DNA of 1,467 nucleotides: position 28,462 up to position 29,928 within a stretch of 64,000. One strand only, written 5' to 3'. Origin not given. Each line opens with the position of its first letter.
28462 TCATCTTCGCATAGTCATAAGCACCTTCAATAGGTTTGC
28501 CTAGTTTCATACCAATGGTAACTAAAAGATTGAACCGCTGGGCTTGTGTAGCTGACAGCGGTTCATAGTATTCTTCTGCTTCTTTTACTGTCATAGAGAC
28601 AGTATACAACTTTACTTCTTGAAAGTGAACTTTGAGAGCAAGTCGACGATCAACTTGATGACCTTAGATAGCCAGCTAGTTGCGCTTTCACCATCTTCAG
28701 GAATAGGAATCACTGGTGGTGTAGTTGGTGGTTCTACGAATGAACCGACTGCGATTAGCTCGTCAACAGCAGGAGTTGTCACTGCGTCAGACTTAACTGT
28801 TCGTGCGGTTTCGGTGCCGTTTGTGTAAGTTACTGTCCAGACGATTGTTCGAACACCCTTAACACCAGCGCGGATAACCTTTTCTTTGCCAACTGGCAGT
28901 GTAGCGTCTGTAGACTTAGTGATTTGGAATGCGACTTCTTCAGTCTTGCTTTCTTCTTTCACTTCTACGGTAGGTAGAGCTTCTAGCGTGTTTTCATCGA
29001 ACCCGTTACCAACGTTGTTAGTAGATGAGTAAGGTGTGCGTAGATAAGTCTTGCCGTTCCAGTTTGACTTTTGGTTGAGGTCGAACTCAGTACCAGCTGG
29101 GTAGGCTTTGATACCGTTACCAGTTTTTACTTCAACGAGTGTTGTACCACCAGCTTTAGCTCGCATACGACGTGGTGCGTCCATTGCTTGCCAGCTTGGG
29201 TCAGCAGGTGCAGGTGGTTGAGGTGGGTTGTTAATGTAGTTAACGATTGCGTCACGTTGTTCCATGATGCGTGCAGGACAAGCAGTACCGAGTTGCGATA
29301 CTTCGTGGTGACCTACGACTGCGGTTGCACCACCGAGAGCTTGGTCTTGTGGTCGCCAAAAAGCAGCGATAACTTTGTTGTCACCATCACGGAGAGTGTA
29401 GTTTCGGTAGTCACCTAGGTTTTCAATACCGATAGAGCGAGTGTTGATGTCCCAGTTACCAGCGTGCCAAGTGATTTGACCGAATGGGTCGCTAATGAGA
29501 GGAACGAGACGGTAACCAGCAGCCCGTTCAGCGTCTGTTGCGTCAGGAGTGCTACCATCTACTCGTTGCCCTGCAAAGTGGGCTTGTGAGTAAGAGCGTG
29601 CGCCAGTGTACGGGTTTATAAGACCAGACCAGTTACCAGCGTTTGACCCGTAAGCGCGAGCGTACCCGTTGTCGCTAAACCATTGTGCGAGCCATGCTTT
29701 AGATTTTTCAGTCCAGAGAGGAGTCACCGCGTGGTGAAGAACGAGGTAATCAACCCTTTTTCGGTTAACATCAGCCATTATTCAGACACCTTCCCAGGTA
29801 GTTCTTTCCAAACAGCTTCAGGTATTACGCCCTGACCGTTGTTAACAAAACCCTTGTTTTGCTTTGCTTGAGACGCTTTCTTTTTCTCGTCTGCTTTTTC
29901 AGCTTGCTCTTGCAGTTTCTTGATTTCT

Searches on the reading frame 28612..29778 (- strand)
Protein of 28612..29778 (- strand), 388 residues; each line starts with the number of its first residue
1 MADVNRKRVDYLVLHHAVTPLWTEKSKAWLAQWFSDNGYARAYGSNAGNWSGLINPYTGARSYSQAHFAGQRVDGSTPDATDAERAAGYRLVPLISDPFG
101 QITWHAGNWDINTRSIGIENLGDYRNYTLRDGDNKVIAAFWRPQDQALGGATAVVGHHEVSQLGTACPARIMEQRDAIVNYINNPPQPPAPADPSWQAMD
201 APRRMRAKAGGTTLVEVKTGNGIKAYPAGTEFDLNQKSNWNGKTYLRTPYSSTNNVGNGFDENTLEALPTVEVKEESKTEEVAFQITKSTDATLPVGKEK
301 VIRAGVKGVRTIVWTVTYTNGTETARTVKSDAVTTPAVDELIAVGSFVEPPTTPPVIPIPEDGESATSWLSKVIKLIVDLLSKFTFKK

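Call 15: search_protein_families(library=phrogs, proteins=[window:28612-29778:-], max_evalue=0.00001)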
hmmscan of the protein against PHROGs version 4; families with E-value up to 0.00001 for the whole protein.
window:28612-29778:- (388 aa): 2 families
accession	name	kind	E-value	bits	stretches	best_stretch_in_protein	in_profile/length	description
phrog_19265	-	unknown function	2.8e-07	31.5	1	101-213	70-183/293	-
phrog_670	-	lysis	3.2e-06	27.3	1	98-271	161-338/596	endolysin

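Call 48: search_protein_families(library=pfam, proteins=[window:28612-29778:-], max_evalue=0.01)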
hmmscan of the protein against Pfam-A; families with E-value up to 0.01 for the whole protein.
window:28612-29778:- (388 aa): 2 families
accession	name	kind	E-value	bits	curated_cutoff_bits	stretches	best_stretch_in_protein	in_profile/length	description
PF07501.17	G5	-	6.3e-19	68.4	23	1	274-345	2-73/75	G5 domain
PF01510.30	Amidase_2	-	8.4e-08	33.1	26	1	7-169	3-130/131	N-acetylmuramoyl-L-alanine amidase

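Call 78: search_dna_similar(query=window:28612-29778:-, collection=phages, mode=protein, max_rows=12)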
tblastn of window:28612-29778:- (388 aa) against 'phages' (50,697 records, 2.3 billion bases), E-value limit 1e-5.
No match.
